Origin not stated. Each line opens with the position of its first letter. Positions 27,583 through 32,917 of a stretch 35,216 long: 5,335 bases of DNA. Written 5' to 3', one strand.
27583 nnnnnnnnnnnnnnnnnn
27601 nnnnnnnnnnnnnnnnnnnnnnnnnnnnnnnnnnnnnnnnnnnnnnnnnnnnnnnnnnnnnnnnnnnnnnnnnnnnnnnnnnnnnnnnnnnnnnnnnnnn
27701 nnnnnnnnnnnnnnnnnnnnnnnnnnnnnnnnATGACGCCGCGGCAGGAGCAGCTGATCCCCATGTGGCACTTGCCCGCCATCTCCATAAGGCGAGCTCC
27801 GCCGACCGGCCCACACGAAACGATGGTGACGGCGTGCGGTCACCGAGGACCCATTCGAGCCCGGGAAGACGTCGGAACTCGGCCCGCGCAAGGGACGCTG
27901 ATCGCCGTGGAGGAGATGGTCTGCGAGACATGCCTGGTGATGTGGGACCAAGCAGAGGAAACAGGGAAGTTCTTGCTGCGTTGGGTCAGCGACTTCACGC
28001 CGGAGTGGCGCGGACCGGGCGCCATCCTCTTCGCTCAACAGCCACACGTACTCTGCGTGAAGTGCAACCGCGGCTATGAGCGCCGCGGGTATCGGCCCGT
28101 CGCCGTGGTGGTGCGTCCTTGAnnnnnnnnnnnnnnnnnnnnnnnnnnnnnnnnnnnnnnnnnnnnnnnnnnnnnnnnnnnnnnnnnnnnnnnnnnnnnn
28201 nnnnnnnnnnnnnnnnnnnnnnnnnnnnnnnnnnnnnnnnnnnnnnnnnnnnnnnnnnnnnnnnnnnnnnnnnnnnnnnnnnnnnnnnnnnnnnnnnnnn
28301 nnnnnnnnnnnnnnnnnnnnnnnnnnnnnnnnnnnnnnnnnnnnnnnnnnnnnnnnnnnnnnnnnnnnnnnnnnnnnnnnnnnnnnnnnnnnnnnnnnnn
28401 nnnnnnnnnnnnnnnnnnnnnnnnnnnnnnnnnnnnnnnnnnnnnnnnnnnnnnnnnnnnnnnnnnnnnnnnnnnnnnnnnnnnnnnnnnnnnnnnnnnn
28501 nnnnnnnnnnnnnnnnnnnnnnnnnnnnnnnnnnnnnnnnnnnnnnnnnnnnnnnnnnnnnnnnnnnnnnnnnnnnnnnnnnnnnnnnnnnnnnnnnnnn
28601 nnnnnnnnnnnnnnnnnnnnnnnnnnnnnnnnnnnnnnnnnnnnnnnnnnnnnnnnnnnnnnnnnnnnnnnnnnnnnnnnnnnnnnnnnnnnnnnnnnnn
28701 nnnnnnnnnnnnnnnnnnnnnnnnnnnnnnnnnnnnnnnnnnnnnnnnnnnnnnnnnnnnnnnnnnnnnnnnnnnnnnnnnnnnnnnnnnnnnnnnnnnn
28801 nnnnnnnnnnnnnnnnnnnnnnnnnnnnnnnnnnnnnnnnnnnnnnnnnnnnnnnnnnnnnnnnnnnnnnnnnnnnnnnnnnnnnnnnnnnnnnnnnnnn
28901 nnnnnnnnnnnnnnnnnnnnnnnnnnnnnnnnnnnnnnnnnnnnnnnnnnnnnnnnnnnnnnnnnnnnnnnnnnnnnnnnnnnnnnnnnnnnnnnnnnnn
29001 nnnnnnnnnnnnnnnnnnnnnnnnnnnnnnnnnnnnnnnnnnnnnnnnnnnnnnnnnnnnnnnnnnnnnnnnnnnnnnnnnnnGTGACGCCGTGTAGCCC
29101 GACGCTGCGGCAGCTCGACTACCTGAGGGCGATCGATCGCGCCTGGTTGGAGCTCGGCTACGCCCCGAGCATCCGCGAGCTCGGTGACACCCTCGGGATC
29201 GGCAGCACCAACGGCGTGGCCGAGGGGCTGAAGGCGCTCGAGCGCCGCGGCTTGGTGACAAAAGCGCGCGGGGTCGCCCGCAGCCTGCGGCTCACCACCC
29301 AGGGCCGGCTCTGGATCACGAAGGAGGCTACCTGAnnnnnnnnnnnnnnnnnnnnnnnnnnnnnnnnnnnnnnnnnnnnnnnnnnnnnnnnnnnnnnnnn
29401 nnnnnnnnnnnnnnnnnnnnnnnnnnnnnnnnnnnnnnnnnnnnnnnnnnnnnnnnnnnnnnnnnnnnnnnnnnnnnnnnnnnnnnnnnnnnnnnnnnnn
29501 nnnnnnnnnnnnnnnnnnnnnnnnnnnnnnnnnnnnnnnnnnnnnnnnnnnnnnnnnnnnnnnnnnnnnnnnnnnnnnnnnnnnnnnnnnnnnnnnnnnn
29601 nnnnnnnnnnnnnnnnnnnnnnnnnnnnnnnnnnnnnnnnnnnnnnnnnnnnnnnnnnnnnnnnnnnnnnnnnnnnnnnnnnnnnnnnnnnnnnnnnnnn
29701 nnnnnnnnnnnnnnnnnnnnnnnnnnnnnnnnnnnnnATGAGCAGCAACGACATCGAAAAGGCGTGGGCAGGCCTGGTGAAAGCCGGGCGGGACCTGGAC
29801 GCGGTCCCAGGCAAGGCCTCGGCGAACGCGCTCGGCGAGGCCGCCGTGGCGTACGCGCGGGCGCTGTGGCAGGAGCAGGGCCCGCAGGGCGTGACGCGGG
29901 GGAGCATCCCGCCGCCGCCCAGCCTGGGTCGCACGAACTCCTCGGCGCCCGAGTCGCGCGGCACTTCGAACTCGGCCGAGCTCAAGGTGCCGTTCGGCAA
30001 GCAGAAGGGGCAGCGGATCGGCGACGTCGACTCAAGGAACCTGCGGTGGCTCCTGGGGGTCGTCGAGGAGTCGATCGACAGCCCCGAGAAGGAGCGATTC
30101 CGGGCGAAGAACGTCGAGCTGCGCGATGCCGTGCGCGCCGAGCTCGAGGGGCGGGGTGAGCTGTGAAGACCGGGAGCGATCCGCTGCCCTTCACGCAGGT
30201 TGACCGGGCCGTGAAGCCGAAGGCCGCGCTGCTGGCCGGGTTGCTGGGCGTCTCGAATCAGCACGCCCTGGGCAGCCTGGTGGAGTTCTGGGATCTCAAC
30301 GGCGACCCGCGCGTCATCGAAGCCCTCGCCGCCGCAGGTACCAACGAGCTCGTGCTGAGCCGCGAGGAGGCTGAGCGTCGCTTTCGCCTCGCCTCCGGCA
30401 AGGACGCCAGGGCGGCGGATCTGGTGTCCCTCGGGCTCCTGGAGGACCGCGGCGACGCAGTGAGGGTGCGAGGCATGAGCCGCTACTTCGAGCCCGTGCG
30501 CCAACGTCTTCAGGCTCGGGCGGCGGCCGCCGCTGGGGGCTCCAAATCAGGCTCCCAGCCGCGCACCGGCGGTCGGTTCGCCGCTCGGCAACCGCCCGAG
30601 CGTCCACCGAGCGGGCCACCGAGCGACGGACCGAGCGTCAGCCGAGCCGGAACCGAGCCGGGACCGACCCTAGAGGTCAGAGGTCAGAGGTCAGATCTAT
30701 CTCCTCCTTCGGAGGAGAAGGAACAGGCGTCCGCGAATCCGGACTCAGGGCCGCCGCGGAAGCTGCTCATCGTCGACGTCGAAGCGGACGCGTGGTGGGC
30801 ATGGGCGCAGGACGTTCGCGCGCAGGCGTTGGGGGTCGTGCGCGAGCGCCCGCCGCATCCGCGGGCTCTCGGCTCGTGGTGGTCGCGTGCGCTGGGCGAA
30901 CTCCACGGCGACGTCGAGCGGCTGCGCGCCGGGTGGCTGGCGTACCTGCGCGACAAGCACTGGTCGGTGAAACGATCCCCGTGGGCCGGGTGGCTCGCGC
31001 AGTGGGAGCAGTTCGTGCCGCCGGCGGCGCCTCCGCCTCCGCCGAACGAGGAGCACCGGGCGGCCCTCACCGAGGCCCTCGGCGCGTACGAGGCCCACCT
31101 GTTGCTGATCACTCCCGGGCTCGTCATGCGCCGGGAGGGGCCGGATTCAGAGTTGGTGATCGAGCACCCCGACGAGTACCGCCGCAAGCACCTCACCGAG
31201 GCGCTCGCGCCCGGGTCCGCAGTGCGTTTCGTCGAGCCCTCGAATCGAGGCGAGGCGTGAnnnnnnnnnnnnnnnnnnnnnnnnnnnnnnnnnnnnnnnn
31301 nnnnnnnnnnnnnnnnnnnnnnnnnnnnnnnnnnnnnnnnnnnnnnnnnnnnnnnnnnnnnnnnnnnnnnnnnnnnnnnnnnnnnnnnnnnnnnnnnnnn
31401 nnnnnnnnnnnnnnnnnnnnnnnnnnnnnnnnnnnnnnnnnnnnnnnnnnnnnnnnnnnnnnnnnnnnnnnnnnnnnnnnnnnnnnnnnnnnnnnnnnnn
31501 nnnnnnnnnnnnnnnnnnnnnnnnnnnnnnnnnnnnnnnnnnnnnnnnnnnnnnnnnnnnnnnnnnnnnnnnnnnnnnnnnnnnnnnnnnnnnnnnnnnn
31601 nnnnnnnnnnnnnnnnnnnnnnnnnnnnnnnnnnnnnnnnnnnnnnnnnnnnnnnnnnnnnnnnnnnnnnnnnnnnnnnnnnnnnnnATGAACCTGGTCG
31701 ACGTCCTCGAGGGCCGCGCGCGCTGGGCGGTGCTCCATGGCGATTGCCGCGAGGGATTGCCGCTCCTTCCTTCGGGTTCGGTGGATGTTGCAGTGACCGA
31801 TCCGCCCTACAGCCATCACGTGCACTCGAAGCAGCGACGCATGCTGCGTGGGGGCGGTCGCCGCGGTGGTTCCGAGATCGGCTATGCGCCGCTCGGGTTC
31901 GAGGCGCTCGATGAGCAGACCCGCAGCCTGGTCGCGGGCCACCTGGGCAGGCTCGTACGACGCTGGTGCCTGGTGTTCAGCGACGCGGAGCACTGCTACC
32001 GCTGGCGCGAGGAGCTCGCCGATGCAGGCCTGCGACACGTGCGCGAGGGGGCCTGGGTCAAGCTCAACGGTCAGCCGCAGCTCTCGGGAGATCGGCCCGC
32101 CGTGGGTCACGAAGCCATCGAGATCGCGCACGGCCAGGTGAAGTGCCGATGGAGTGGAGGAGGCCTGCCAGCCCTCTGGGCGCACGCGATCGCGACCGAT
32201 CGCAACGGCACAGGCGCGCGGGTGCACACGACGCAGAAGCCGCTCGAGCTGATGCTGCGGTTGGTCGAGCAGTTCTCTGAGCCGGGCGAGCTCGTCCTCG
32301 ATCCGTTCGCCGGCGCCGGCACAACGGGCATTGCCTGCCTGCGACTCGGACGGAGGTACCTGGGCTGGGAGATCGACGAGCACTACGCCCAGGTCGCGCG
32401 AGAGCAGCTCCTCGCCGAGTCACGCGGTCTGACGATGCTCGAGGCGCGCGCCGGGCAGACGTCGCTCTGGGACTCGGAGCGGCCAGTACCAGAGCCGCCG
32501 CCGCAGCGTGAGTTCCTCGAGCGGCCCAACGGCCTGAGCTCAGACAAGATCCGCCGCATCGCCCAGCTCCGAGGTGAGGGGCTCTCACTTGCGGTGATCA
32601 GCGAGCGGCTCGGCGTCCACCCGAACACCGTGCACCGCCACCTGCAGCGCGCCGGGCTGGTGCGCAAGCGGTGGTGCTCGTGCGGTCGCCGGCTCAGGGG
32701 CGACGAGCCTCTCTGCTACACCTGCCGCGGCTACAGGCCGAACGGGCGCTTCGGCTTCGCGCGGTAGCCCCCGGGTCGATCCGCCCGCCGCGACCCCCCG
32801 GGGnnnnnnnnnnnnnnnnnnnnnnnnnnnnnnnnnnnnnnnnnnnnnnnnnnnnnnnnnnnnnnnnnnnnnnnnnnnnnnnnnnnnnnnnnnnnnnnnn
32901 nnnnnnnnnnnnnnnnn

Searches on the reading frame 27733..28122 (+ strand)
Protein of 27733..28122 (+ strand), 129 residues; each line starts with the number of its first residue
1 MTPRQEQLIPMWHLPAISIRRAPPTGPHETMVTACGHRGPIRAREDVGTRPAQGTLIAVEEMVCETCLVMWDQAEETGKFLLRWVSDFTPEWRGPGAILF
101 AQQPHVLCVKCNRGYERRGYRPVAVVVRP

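Call 9: search_protein_families(library=pfam, max_evalue=0.01, proteins=[window:27733-28122:+])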
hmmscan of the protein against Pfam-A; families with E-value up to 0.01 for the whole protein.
window:27733-28122:+ (129 aa): 1 family
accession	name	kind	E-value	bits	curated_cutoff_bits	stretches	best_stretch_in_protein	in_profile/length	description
PF12376.13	DUF3654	-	0.00098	19.8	25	1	48-84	31-68/138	Protein of unknown function (DUF3654)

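Call 55: search_protein_families(library=ncbifam, max_evalue=0.1, proteins=[window:27733-28122:+])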
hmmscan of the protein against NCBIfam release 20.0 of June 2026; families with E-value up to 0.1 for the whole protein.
window:27733-28122:+ (129 aa): 0 families

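Call 56: search_protein_families(library=padloc, max_evalue=0.1, proteins=[window:27733-28122:+])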
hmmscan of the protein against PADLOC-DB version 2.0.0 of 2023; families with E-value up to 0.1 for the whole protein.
window:27733-28122:+ (129 aa): 0 families

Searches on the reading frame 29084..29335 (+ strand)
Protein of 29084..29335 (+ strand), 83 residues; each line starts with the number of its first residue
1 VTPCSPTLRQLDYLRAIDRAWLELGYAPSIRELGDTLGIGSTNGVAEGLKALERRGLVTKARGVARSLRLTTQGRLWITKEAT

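Call 9: search_protein_families(library=pfam, max_evalue=0.01, proteins=[window:29084-29335:+])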
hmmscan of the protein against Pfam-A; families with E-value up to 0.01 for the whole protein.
window:29084-29335:+ (83 aa): 4 families
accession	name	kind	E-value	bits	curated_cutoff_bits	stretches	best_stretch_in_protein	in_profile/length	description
PF01726.22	LexA_DNA_bind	-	1.7e-13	50.6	23.7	1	7-66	5-64/65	LexA DNA binding domain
PF13463.12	HTH_27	-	0.0015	19.2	22.2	1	29-62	20-52/68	Winged helix DNA-binding domain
PF00392.27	GntR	-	0.0016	18.5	27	1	28-64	25-60/64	Bacterial regulatory proteins, gntR family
PF12802.13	MarR_2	-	0.0059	17.2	27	0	7-62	4-54/61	MarR family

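Call 55: search_protein_families(library=ncbifam, max_evalue=0.1, proteins=[window:29084-29335:+])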
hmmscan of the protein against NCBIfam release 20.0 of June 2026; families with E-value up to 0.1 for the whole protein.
window:29084-29335:+ (83 aa): 3 families
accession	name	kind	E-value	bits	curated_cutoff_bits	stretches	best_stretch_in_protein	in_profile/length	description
TIGR00498.1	lexA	equivalog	2.3e-12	46.9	110.95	1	7-72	5-70/203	transcriptional repressor LexA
NF003011.0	PRK03837.1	subfamily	0.013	15.1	260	1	23-72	32-82/241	transcriptional regulator NanR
NF007442.0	PRK09990.1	equivalog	0.085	12.3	301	1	27-64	34-70/256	transcriptional regulator GlcC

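Call 56: search_protein_families(library=padloc, max_evalue=0.1, proteins=[window:29084-29335:+])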
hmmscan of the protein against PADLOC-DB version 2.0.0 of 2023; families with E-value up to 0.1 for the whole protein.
window:29084-29335:+ (83 aa): 3 families
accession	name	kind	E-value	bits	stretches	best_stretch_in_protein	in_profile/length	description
PDLC01865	CARF3--CARF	-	0.00038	18.1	1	31-78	165-211/215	-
PDLC01044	Csa3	-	0.0027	15.6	1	29-76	151-192/194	Type I-A associated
PDLC01879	CARF3--CARF_TM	-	0.046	11.3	1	39-78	182-217/222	-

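Call 63: find_encoding_contigs(protein=window:29084-29335:+, flank=10000, max_places=5)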
Protein window:29084-29335:+ (83 aa): 1 contig read that carries it; 1 place shown.
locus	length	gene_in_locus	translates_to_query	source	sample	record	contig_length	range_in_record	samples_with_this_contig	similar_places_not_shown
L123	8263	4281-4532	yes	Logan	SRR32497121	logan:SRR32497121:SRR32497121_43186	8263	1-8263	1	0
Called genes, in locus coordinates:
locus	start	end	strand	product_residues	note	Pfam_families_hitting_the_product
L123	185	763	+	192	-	-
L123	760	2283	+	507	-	PF00145:DNA_methylase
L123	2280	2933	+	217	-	-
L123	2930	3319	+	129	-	-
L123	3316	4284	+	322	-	PF01555:N6_N4_Mtase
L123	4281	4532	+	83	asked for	PF01726:LexA_DNA_bind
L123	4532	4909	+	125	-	-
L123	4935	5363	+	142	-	-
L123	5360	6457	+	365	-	-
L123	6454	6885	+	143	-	-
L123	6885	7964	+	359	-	PF01555:N6_N4_Mtase, PF13384:HTH_23 (faint), PF13936:HTH_38, PF08281:Sigma70_r4_2 (faint)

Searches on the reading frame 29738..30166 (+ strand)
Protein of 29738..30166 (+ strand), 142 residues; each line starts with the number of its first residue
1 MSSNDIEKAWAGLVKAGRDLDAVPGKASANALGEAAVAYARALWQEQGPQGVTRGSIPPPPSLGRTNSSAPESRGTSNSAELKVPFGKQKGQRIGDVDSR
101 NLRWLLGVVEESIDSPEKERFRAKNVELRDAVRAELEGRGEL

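Call 9: search_protein_families(library=pfam, max_evalue=0.01, proteins=[window:29738-30166:+])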
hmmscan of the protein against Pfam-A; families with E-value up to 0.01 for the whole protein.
window:29738-30166:+ (142 aa): 0 families

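Call 55: search_protein_families(library=ncbifam, max_evalue=0.1, proteins=[window:29738-30166:+])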
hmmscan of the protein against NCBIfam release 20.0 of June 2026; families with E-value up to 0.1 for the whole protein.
window:29738-30166:+ (142 aa): 2 families
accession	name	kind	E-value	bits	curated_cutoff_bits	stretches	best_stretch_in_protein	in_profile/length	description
NF004963.0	PRK06309.1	equivalog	0.0085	15.7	245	1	82-124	184-224/232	DNA polymerase III subunit epsilon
NF040910.1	CD1375_fam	subfamily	0.038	13.8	22.5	0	8-24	3-20/34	CD1375 family protein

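Call 56: search_protein_families(library=padloc, max_evalue=0.1, proteins=[window:29738-30166:+])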
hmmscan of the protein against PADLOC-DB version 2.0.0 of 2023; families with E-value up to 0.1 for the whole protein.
window:29738-30166:+ (142 aa): 0 families

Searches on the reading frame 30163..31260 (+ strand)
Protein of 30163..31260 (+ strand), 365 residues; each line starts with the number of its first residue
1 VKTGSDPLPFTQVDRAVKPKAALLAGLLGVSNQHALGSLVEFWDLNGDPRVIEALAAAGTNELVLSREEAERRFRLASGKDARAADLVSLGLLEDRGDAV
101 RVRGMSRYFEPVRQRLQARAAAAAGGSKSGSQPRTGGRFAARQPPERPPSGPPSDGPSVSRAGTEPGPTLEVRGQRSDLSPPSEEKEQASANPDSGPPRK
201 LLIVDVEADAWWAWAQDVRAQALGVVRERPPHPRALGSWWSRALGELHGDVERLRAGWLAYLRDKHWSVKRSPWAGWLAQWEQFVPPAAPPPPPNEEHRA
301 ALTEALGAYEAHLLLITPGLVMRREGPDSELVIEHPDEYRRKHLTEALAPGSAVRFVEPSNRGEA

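Call 9: search_protein_families(library=pfam, max_evalue=0.01, proteins=[window:30163-31260:+])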
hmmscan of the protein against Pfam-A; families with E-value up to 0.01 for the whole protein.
window:30163-31260:+ (365 aa): 0 families

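Call 55: search_protein_families(library=ncbifam, max_evalue=0.1, proteins=[window:30163-31260:+])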
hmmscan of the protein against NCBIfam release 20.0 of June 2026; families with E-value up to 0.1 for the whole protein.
window:30163-31260:+ (365 aa): 0 families

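Call 56: search_protein_families(library=padloc, max_evalue=0.1, proteins=[window:30163-31260:+])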
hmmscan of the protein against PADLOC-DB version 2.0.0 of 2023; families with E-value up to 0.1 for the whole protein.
window:30163-31260:+ (365 aa): 1 family
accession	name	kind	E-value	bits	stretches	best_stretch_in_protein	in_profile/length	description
PDLC04012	PD-Lambda-5_A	-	0.0023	15.1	1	83-169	237-312/494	-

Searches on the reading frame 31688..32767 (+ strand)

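Call 9: search_protein_families(library=pfam, max_evalue=0.01, proteins=[window:31688-32767:+])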
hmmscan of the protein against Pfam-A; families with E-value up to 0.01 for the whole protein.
window:31688-32767:+ (359 aa): 8 families
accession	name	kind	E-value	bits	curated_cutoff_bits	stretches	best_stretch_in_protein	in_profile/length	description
PF01555.25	N6_N4_Mtase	-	2e-23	83.9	26.7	1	172-238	153-220/221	DNA methylase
PF13936.12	HTH_38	-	3.6e-08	33.4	27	1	283-321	5-43/44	Helix-turn-helix domain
PF08281.18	Sigma70_r4_2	-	9.7e-06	25.6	25.7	1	296-322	24-50/54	Sigma-70, region 4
PF12840.13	HTH_20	-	2.8e-05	24.4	27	1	293-324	12-47/51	Helix-turn-helix domain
PF13384.12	HTH_23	-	2.8e-05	24.2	24.6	1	289-321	8-40/50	Homeodomain-like domain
PF09339.16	HTH_IclR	-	0.00025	21.2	22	1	296-320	16-40/52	IclR helix-turn-helix domain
PF01170.24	UPF0020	-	0.0012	19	22.3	0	24-50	115-140/197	RMKL-like, methyltransferase domain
PF13556.12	HTH_30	-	0.0014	18.9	27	1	297-322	11-36/59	PucR C-terminal helix-turn-helix domain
